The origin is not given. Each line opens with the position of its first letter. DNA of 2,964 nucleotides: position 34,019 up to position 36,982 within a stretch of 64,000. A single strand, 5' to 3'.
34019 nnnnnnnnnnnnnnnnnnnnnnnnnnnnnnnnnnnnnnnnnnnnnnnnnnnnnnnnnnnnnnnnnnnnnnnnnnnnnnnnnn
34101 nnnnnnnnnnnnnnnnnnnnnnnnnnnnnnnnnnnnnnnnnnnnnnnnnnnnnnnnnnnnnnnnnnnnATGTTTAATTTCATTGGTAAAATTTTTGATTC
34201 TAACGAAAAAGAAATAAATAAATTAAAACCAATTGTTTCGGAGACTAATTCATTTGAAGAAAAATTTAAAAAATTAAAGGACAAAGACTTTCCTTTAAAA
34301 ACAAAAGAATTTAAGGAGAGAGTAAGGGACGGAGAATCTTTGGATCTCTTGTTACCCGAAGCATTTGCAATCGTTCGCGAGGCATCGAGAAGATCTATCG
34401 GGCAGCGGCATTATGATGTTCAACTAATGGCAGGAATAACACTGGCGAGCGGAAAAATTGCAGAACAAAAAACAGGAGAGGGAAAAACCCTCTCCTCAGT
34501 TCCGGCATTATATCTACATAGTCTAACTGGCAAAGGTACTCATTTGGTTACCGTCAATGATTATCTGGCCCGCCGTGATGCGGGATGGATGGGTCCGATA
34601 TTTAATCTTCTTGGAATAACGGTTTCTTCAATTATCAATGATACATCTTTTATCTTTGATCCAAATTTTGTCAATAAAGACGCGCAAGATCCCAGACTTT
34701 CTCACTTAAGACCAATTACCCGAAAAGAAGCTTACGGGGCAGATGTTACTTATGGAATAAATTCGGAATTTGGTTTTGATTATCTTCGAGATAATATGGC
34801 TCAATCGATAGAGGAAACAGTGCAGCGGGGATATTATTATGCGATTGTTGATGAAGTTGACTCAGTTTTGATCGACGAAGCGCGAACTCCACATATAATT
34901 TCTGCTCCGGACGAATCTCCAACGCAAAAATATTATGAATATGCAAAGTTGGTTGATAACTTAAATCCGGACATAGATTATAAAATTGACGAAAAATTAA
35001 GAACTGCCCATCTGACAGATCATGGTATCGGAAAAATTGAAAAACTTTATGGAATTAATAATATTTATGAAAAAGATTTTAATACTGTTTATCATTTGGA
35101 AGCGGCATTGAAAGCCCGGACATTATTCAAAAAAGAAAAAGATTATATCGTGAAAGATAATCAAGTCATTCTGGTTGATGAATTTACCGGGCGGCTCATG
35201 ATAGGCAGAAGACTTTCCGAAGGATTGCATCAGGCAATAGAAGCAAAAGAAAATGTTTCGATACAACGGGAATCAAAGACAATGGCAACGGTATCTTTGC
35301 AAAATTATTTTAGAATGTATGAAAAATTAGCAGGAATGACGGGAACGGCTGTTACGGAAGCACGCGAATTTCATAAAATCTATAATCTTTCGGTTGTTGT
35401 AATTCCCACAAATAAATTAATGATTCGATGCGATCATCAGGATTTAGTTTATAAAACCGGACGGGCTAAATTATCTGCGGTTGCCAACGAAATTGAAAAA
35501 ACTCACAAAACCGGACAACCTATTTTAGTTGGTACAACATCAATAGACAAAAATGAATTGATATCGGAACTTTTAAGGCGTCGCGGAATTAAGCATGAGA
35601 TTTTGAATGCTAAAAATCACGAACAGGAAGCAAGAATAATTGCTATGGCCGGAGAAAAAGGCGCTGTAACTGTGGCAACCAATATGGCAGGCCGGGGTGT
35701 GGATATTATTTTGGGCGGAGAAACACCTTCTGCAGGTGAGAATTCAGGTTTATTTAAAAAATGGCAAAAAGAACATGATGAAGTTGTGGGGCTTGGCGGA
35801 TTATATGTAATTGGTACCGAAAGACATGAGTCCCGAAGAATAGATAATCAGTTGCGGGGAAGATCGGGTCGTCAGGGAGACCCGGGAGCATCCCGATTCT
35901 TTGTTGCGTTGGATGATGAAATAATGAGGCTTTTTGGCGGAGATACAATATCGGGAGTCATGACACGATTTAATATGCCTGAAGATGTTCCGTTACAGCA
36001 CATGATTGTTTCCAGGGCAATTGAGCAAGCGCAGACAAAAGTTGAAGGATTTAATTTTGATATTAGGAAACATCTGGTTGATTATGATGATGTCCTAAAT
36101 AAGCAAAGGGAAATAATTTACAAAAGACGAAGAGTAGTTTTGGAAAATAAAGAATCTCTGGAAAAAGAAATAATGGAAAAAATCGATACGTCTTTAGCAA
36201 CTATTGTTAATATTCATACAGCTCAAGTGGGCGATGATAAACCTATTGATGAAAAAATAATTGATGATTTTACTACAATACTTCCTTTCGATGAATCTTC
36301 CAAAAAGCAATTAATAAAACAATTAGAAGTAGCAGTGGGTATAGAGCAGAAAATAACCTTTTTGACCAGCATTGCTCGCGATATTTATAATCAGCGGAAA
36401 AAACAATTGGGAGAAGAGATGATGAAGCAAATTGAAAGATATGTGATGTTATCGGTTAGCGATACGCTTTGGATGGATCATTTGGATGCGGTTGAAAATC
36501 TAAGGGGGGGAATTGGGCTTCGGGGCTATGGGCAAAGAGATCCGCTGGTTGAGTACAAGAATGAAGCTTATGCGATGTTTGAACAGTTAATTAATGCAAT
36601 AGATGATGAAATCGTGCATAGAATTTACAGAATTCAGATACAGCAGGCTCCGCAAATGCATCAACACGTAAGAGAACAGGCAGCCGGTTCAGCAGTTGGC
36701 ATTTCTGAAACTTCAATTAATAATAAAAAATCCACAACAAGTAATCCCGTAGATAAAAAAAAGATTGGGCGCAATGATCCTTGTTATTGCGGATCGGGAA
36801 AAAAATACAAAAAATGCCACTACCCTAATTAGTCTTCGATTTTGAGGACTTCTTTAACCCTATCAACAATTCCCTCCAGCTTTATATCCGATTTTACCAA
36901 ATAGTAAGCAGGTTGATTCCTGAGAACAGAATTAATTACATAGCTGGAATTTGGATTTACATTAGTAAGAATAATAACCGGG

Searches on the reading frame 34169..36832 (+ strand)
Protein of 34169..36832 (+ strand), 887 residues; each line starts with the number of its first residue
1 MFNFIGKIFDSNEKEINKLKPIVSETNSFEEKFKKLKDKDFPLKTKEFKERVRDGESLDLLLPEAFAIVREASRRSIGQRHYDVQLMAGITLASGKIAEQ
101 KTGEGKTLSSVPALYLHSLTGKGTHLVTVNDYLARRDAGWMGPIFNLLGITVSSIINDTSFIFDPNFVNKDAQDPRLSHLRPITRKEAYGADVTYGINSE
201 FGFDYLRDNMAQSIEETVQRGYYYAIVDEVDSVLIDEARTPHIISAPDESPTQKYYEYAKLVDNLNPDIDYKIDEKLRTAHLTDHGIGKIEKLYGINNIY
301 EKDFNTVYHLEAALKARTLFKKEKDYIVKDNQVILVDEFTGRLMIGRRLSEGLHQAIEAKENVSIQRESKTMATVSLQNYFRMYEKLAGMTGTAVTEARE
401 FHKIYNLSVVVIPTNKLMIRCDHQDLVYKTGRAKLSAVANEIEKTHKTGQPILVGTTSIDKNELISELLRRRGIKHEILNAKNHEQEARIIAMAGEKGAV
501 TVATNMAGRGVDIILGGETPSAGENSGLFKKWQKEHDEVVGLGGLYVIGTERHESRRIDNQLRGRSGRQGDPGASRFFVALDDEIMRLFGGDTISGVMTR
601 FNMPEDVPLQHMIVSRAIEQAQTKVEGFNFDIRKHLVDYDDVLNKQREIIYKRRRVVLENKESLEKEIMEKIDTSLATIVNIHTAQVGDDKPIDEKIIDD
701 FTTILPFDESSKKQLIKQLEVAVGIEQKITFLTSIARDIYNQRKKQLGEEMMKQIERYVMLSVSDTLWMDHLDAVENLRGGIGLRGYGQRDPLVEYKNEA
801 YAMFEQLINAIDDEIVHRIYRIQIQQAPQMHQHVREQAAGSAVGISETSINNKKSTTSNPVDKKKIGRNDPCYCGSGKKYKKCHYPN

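Call 7: search_protein_families(library=pfam, proteins=[window:34169-36832:+])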
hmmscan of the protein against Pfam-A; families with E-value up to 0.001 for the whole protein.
window:34169-36832:+ (887 aa): 5 families
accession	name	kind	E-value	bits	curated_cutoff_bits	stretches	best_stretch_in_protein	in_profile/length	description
PF07517.20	SecA_DEAD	-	3.8e-112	374.7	24.6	1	7-401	3-289/290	SecA DEAD-like domain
PF21090.3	P-loop_SecA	-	1.9e-81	273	27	1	418-606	2-205/205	SecA P-loop domain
PF07516.18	SecA_SW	-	3e-58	197.6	26.7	1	608-823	1-200/200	SecA Wing and Scaffold domain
PF01043.26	SecA_PP_bind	-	1.7e-36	125.6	23.5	1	252-358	3-110/110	SecA preprotein cross-linking domain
PF02810.21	SEC-C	-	6.8e-09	35.9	20.4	1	868-886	1-19/19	SEC-C motif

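Call 8: find_related_loci(query=window:34169-36832:+, collection=genome_contigs, flank=6000)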
Query window:34169-36832:+ (887 aa) in genome_contigs; peptide patterns used: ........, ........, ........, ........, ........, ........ (x = any residue, [..] = any of these).
246 stretches matched a pattern; 86 encode a relative of the query (tblastn E <= 1e-3); the best 80 are kept; 80 distinct loci.
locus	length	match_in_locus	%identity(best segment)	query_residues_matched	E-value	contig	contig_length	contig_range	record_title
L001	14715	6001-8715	75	1-887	0e+0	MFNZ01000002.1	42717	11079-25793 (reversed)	MAG: Candidatus Levybacteria bacterium RIFCSPHIGHO2_02_FULL_37_13 rifcsphigho2_02_scaffold_1006, whole genome shotgun se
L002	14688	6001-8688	76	1-887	0e+0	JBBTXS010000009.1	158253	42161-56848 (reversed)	MAG: Patescibacteria group bacterium isolate H51-bin091_1 H51_bin091_1_000000000009, whole genome shotgun sequence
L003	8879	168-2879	74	1-887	0e+0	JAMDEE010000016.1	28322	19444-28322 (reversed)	MAG: Patescibacteria group bacterium isolate FK_Sedi_B_Bin.111 NODE_5188_length_28322_cov_9.6715, whole genome shotgun s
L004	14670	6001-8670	73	1-887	0e+0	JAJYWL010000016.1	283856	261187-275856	MAG: bacterium isolate FK3.bin113 NODE_31_length_283856_cov_3.502479, whole genome shotgun sequence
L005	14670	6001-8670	73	1-887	0e+0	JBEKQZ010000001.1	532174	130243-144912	MAG: Candidatus Levyibacteriota bacterium isolate SPRUCE 49 SPRUCE_49_1, whole genome shotgun sequence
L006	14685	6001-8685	74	1-887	0e+0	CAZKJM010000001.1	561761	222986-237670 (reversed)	MAG TPA_asm: uncultured Gammaproteobacteria bacterium isolate binchicken_co20_415 genome assembly, contig: NODE_8_length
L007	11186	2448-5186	73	1-887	0e+0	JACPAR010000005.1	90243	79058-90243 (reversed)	MAG: Candidatus Levyibacteriota bacterium isolate NC_groundwater_236_Ag_S-0.2um_36_14 S5_GD2017_2_S2_scaffold_379, whole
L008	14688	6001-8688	73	2-887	0e+0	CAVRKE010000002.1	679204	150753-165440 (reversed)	MAG: Candidatus Levybacteria bacterium isolate MFD01476.bin.1.95 genome assembly, contig: contig_6007, whole genome shot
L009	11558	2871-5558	73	1-887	0e+0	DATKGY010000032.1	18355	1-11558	MAG TPA_asm: Patescibacteria group bacterium isolate SMAG_U14563 k141_112329, whole genome shotgun sequence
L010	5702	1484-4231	71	1-887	0e+0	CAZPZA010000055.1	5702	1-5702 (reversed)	MAG TPA_asm: uncultured Gammaproteobacteria bacterium isolate binchicken_co21_463 genome assembly, contig: NODE_17425_le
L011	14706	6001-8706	73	1-887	0e+0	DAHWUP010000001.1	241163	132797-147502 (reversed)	MAG TPA_asm: Candidatus Levyibacteriota bacterium isolate clean1537 NODE_1_length_241163_cov_9.246451, whole genome shot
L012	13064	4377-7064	72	1-887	0e+0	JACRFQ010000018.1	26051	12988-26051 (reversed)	MAG: Candidatus Levyibacteriota bacterium isolate NC_groundwater_1729_Pr3_B-0.1um_34_132 SR-2_scaffold_141_833055, whole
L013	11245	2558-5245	72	1-887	0e+0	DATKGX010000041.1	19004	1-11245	MAG TPA_asm: Patescibacteria group bacterium isolate SMAG_U14562 k141_111940, whole genome shotgun sequence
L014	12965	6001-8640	72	2-887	0e+0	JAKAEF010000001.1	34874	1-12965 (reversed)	MAG: bacterium isolate WY1.bin131 NODE_1755_length_34874_cov_1.408409, whole genome shotgun sequence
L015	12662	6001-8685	73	1-887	0e+0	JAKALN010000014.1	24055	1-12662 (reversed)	MAG: bacterium isolate WY5.bin128 NODE_3176_length_24055_cov_9.791917, whole genome shotgun sequence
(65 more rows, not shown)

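Call 57: find_encoding_contigs(protein=window:34169-36832:+, flank=1500, max_places=3)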
Protein window:34169-36832:+ (887 aa): 23 contigs read that carry it; 2 places shown.
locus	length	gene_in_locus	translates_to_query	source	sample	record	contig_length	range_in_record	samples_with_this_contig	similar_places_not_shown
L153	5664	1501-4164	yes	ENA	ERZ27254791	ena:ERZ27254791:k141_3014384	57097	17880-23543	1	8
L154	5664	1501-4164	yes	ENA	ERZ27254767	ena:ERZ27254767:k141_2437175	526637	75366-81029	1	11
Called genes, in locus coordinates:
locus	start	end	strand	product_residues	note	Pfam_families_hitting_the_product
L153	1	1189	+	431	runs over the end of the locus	PF02403:Seryl_tRNA_N, PF00587:tRNA-synt_2b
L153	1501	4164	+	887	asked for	PF07517:SecA_DEAD, PF01043:SecA_PP_bind, PF21090:P-loop_SecA, PF07516:SecA_SW, PF02810:SEC-C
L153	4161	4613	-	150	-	PF00072:Response_reg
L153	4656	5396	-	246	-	PF00512:HisKA, PF02518:HATPase_c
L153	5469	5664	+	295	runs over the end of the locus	-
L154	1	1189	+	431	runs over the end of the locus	PF02403:Seryl_tRNA_N, PF00587:tRNA-synt_2b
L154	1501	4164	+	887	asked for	PF07517:SecA_DEAD, PF01043:SecA_PP_bind, PF21090:P-loop_SecA, PF07516:SecA_SW, PF02810:SEC-C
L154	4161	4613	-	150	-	PF00072:Response_reg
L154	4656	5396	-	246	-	PF00512:HisKA, PF02518:HATPase_c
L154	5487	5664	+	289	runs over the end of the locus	-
